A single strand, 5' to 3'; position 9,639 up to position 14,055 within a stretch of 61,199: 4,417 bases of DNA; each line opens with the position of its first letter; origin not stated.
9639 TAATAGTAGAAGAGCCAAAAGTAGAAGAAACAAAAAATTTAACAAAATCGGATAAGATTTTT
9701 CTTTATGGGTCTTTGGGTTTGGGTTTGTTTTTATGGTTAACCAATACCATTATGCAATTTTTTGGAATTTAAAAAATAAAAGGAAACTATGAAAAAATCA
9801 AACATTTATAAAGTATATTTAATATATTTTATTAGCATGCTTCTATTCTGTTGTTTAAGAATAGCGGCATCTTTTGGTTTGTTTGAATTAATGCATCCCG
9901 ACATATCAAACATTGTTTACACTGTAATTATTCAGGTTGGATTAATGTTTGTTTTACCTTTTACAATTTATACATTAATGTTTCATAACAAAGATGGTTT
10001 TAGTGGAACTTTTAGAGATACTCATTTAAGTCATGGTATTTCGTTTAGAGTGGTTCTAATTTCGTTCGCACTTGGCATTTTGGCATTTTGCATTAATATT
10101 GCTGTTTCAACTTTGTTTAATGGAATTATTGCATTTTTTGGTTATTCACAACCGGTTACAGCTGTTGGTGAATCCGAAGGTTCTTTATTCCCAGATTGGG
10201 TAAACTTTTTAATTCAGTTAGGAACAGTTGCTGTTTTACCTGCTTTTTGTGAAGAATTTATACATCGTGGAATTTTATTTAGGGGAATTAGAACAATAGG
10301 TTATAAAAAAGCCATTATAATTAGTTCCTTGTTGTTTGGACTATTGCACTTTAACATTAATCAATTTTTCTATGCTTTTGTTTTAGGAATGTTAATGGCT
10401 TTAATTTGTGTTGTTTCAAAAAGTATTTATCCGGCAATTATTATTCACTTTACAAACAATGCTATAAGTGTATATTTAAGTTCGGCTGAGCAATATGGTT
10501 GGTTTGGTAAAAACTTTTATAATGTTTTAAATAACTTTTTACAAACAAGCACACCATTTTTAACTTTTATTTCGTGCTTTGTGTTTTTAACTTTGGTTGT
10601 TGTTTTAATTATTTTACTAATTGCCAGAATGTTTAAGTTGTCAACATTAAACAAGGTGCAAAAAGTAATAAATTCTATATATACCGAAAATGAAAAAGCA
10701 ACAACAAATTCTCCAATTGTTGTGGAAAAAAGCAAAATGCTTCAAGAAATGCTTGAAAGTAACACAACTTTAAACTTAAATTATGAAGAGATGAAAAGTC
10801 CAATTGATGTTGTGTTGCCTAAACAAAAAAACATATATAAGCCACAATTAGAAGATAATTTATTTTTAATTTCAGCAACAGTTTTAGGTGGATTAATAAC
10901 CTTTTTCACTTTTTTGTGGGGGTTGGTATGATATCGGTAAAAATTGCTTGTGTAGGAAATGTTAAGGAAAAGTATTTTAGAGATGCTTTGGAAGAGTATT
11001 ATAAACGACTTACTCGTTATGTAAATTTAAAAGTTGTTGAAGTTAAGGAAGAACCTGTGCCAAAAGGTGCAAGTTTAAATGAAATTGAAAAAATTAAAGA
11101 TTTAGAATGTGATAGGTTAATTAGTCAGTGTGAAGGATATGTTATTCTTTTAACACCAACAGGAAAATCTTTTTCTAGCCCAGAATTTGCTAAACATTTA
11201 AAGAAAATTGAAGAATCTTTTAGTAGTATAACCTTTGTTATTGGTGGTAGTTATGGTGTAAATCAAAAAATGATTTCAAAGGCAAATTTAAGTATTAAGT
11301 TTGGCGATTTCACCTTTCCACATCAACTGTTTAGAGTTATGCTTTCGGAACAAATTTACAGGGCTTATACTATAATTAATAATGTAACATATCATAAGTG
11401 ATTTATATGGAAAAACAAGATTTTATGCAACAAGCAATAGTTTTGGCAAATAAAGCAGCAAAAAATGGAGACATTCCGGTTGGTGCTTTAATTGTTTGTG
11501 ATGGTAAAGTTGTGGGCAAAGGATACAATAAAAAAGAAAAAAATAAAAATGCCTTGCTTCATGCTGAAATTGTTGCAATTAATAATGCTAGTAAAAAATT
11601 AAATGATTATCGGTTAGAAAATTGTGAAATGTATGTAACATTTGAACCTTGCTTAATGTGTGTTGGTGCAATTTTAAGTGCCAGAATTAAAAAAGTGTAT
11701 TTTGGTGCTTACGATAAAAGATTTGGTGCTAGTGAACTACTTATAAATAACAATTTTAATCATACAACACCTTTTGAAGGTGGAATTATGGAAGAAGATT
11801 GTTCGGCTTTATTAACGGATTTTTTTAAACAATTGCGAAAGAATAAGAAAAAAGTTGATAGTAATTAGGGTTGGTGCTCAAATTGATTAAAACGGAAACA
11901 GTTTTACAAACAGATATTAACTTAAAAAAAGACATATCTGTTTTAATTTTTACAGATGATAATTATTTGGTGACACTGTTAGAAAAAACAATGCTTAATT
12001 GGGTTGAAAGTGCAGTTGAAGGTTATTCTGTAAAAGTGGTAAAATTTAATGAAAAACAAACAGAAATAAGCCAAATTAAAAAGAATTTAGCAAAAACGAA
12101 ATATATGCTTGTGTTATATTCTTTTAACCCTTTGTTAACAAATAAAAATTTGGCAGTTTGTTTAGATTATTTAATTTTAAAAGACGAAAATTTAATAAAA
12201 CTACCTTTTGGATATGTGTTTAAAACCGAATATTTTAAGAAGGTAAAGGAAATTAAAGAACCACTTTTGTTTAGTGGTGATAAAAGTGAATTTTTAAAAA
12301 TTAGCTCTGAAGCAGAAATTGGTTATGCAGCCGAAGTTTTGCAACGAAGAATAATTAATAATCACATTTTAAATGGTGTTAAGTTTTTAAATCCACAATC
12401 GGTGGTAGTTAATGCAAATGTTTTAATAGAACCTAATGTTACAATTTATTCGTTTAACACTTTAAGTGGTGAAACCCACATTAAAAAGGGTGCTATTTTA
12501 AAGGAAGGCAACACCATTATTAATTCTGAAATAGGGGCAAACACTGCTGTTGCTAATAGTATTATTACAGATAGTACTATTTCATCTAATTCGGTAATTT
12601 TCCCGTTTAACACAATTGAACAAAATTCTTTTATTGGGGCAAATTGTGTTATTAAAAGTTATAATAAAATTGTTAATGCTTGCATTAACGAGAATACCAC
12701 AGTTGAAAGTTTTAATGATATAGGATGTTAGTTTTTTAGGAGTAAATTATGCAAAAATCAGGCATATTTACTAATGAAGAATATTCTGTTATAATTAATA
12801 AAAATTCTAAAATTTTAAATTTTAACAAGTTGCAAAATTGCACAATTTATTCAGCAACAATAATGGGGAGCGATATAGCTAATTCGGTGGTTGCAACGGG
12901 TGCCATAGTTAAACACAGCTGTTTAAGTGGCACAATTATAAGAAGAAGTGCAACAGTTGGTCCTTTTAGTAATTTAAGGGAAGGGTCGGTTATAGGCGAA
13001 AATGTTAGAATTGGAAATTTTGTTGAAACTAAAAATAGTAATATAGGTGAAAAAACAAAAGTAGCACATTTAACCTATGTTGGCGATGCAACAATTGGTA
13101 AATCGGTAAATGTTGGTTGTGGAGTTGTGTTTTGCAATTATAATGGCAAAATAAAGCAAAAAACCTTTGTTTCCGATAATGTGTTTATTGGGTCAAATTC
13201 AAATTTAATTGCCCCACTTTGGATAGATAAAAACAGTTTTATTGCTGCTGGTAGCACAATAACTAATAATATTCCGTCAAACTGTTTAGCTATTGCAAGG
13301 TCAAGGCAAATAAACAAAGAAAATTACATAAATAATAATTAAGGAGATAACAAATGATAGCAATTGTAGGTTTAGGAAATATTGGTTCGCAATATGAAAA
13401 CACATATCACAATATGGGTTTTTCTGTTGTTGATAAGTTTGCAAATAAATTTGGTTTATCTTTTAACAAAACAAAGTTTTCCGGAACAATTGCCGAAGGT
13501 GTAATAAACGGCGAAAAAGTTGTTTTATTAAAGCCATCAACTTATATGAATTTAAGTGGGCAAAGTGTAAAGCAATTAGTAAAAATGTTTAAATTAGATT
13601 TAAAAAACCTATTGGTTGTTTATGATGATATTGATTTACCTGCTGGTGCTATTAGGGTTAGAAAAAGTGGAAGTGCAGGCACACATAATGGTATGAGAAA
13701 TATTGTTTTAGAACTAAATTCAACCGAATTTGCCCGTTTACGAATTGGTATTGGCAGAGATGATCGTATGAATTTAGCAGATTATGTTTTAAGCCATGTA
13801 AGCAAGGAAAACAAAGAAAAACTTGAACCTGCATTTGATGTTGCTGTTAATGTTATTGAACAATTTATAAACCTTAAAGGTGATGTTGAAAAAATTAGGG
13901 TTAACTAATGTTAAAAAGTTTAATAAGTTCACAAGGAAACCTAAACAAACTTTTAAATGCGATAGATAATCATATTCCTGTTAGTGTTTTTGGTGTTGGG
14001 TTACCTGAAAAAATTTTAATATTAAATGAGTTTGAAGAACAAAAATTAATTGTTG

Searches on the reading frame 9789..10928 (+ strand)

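Call 7: search_protein_families(library=ncbifam, proteins=[window:9789-10928:+])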
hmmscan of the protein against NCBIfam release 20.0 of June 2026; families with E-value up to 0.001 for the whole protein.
window:9789-10928:+ (380 aa): 4 families
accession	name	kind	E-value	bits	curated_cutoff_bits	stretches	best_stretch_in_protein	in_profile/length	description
NF041647.1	ABC_perm_CPBP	equivalog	8e-29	100.9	435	1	17-232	427-635/636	ABC transporter permease subunit/CPBP intramembrane protease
NF040589.1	CPBP_Synerg_MrtS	equivalog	2.6e-07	31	130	1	146-230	78-166/170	Synerg-CTERM system glutamic-type intramembrane protease MrtS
NF046050.1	CPBP_fam_MroQ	equivalog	2.7e-05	23.7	270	1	146-228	132-221/243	intramembrane glutamic endopeptidase MroQ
NF033192.3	CPBP_JDVT_MrtJ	equivalog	0.00017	22.2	75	1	154-228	11-96/98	JDVT-CTERM system glutamic-type intramembrane protease MrtJ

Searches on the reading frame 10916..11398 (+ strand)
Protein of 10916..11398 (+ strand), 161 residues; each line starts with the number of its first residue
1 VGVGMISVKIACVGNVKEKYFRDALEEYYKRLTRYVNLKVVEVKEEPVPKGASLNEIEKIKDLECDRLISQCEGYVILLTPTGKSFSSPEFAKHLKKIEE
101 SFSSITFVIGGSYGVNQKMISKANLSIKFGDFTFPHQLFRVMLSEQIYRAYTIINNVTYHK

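Call 109: search_protein_families(library=pfam, proteins=[window:10916-11398:+], max_evalue=0.001)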
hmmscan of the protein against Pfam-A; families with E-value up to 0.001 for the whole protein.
window:10916-11398:+ (161 aa): 1 family
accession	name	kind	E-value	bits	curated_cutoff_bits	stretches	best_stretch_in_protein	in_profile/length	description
PF02590.22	SPOUT_MTase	-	6.5e-48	163.1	27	1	7-160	2-154/154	Predicted SPOUT methyltransferase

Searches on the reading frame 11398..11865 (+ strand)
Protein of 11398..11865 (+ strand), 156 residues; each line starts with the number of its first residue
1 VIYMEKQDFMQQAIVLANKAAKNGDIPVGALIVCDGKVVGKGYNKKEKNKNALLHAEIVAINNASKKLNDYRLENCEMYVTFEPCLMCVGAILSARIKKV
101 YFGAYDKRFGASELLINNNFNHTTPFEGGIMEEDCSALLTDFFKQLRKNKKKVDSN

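Call 109: search_protein_families(library=pfam, proteins=[window:11398-11865:+], max_evalue=0.001)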
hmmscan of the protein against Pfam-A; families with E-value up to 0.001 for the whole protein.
window:11398-11865:+ (156 aa): 3 families
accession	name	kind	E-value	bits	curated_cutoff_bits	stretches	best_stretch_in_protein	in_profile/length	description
PF14437.12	MafB19-deam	-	1.2e-37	129.4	27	1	4-147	1-142/142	MafB19-like deaminase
PF00383.29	dCMP_cyt_deam_1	-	2.3e-30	104.9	25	1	6-103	4-101/102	Cytidine and deoxycytidylate deaminase zinc-binding region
PF14439.12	Bd3614-deam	-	3.4e-07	30.7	38.5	1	29-97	12-79/113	Bd3614-like deaminase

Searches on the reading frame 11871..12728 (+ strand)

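Call 109: search_protein_families(library=pfam, proteins=[window:11871-12728:+], max_evalue=0.001)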
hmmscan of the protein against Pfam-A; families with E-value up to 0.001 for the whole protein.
window:11871-12728:+ (286 aa): 2 families
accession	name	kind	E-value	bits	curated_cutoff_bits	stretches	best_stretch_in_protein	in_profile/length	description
PF00132.30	Hexapep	-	4e-06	26.7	27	0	235-267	2-34/36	Bacterial transferase hexapeptide (six repeats)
PF25084.1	LbH_EIF2B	-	0.00027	21.4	54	0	248-280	34-66/105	EIF2B subunit epsilon LbH domain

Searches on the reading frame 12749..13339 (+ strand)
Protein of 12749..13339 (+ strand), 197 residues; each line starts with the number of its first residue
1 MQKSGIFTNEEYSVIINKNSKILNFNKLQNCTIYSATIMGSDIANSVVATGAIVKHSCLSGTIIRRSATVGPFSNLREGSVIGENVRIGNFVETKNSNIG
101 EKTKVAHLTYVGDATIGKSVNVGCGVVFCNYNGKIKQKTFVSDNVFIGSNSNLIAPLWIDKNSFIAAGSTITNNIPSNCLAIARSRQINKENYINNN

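Call 92: search_protein_families(library=pfam, proteins=[window:12749-13339:+], max_evalue=0.001)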
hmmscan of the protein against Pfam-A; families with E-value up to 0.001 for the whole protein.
window:12749-13339:+ (197 aa): 4 families
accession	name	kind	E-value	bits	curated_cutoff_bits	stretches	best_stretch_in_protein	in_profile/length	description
PF00132.30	Hexapep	-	3.9e-19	67.9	27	2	61-93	1-33/36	Bacterial transferase hexapeptide (six repeats)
PF25084.1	LbH_EIF2B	-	1.5e-09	38.2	54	1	13-92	21-103/105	EIF2B subunit epsilon LbH domain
PF24894.1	Hexapep_GlmU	-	2.6e-06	27.9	23.3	1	42-112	15-84/104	GlmU-like, C-terminal hexapeptide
PF25247.1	LbH_GLGC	-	0.00039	20.8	27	0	36-140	6-110/135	GLGC left-handed parallel beta-helix domain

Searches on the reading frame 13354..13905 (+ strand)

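Call 92: search_protein_families(library=pfam, proteins=[window:13354-13905:+], max_evalue=0.001)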
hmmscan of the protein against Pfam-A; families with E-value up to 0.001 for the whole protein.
window:13354-13905:+ (184 aa): 1 family
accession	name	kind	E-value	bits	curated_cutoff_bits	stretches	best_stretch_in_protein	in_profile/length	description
PF01195.25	Pept_tRNA_hydro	-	4.9e-65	219.2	27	1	4-175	2-173/183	Peptidyl-tRNA hydrolase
